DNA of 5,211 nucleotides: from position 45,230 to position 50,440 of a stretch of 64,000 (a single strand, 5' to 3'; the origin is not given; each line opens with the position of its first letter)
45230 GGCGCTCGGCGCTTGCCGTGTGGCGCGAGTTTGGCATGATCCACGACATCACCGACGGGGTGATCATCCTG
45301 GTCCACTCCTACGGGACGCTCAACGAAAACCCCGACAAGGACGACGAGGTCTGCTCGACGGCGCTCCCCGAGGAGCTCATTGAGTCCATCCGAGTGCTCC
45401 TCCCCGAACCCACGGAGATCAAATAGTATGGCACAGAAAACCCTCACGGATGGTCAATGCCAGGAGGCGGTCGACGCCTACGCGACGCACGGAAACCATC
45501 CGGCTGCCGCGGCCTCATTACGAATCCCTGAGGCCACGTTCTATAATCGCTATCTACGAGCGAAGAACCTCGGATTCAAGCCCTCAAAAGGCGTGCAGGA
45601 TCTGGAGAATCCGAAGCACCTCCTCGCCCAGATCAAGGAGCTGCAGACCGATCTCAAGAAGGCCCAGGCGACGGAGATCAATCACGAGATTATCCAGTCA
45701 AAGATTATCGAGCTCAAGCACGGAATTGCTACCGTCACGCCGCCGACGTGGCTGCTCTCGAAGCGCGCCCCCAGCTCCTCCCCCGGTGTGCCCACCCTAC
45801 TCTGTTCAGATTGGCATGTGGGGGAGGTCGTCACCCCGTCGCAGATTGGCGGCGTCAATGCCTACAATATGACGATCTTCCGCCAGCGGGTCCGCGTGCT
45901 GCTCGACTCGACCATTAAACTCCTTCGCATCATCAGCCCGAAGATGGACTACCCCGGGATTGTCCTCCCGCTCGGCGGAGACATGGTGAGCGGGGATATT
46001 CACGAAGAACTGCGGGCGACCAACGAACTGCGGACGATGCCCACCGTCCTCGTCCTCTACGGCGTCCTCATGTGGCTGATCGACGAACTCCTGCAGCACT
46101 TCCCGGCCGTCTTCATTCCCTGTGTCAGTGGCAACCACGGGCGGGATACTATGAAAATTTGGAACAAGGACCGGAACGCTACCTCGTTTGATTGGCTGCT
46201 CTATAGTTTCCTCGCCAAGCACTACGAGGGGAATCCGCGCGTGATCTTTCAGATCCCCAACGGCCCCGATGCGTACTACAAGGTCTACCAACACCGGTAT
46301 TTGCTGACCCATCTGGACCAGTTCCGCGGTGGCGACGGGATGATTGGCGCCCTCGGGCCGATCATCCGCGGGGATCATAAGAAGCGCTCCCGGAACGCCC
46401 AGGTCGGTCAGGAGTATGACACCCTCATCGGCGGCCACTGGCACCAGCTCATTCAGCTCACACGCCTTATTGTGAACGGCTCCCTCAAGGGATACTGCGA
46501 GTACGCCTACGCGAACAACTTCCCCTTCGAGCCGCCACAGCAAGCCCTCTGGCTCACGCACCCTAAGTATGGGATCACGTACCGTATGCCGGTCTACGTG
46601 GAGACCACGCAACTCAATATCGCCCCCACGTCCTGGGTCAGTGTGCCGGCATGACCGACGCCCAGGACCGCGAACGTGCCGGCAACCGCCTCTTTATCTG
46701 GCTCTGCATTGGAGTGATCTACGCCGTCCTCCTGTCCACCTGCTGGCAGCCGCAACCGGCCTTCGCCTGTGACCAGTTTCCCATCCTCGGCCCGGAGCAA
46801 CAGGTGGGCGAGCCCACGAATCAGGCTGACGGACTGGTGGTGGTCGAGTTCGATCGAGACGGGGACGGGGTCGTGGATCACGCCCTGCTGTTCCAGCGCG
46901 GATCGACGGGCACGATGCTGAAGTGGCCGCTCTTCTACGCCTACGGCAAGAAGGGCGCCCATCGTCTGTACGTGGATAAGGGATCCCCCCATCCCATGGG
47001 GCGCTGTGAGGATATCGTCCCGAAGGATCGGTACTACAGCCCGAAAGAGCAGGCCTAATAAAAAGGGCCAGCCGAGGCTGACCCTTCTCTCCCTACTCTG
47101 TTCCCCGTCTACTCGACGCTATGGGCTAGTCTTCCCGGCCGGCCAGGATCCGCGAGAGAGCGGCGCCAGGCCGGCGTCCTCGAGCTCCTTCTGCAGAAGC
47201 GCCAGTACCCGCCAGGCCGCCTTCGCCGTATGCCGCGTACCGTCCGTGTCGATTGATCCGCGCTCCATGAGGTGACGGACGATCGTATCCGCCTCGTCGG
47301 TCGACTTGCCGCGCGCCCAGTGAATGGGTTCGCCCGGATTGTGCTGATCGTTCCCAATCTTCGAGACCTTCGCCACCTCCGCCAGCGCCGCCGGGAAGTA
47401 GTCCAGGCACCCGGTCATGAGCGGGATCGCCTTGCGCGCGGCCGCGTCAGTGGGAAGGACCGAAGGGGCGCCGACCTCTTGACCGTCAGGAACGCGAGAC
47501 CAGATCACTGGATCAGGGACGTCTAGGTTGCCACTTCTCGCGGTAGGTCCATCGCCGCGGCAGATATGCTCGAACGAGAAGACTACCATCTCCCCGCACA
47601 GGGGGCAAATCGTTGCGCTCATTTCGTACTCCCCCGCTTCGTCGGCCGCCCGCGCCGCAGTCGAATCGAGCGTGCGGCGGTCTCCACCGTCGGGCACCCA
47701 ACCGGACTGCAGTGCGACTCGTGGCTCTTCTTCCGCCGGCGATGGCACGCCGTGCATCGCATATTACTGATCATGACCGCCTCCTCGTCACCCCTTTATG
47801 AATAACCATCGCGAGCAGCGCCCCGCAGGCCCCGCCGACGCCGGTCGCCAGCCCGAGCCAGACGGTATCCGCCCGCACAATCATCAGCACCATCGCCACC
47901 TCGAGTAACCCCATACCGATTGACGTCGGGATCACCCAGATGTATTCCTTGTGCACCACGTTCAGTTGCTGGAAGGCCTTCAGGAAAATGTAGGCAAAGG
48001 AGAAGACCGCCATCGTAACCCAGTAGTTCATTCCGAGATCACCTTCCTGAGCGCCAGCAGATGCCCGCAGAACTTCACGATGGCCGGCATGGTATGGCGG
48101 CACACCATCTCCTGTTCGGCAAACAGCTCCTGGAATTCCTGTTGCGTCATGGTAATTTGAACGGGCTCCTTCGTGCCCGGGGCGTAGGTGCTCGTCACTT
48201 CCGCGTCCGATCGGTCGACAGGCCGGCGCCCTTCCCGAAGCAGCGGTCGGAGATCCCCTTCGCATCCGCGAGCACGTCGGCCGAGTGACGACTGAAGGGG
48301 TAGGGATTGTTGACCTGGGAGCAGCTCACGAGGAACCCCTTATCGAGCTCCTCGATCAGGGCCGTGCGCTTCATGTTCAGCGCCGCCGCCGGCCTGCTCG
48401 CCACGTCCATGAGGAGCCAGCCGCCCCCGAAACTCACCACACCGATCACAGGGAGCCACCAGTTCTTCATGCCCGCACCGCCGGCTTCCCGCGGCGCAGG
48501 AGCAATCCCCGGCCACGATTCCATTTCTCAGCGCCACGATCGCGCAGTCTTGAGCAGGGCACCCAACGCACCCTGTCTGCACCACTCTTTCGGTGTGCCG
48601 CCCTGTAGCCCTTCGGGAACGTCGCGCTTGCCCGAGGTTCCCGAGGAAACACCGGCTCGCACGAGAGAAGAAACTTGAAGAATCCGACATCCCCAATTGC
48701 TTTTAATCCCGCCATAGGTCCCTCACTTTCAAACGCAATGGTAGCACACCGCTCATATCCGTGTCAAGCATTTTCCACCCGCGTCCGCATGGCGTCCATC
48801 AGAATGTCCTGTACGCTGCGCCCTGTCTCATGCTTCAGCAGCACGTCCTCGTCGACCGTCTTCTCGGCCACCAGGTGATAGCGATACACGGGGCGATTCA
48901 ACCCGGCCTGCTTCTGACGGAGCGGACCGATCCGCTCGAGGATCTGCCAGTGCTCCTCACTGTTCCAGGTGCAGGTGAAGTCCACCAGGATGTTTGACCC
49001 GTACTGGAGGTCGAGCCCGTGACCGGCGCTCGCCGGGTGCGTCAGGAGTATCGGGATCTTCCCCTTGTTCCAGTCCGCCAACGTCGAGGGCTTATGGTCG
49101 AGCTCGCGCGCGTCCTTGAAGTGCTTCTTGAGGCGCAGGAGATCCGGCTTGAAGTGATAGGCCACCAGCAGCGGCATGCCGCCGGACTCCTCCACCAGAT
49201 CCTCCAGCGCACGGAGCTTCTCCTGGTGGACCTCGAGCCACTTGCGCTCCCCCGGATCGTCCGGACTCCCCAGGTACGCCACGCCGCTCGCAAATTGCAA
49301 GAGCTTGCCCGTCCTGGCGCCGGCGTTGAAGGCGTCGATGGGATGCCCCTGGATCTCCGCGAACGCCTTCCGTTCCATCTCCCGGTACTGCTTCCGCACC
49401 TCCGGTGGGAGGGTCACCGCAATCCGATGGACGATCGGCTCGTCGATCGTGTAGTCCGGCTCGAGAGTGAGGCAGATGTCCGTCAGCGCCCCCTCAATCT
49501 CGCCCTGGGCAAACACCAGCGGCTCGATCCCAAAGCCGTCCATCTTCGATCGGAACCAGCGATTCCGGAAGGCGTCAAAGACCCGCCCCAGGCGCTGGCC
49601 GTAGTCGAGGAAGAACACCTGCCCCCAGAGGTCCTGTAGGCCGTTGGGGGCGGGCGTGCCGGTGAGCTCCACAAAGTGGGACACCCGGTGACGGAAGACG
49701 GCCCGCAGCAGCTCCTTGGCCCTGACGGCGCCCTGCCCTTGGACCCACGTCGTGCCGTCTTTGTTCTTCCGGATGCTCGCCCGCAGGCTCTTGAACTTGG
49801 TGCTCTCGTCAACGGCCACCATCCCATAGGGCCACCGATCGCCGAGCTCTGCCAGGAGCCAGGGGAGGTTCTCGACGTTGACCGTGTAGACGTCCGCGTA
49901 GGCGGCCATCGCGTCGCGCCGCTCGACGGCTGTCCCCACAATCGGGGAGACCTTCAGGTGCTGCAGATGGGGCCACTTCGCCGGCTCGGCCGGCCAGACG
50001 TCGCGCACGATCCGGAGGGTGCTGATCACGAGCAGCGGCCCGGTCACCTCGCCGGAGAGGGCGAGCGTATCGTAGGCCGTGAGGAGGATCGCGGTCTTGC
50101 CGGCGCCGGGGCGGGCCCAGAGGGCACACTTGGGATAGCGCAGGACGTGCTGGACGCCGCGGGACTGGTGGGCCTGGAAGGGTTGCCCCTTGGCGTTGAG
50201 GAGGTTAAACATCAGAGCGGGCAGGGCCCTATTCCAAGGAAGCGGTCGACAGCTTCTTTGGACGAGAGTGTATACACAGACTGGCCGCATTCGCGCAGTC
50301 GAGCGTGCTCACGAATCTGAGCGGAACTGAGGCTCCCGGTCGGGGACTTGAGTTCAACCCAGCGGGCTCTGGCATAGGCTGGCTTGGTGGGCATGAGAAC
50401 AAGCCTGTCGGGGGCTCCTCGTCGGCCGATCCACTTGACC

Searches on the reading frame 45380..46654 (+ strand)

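Call 61: search_protein_families(library=pfam, proteins=[window:45380-46654:+], max_evalue=0.001)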
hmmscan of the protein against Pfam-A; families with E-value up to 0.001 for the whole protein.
window:45380-46654:+ (424 aa): 0 families

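Call 63: search_protein_families(library=phrogs, proteins=[window:45380-46654:+], max_evalue=0.001)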
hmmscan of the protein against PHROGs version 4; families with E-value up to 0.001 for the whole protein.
window:45380-46654:+ (424 aa): 2 families
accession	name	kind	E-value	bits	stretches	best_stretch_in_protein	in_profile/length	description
phrog_284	-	DNA, RNA and nucleotide metabolism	2.4e-48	166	1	89-404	82-391/398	exonuclease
phrog_704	-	DNA, RNA and nucleotide metabolism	4e-05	23.9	1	86-311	88-296/390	DNA repair exonuclease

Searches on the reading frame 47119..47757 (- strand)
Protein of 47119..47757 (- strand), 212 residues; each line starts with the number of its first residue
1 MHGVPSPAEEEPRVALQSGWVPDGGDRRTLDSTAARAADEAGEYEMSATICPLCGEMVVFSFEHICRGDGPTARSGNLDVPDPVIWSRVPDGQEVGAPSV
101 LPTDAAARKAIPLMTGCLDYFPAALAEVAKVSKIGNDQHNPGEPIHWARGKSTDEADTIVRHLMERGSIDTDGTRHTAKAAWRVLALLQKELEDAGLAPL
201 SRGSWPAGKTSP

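Call 62: search_protein_families(library=pfam, proteins=[window:47119-47757:-], max_evalue=0.001)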
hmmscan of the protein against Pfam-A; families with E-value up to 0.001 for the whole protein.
window:47119-47757:- (212 aa): 1 family
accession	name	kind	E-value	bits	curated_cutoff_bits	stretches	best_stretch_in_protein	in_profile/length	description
PF18909.5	dGTP_diPhyd_N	-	4.5e-10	39.8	27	1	120-196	17-95/99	dATP/dGTP diphosphohydrolase, N-terminal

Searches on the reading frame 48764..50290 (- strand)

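Call 61: search_protein_families(library=pfam, proteins=[window:48764-50290:-], max_evalue=0.001)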
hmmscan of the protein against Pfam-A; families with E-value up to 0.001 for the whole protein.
window:48764-50290:- (508 aa): 1 family
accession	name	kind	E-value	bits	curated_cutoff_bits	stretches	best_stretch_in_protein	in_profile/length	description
PF00176.29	SNF2-rel_dom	-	7e-07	29.1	24.9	1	55-231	20-181/290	SNF2-related domain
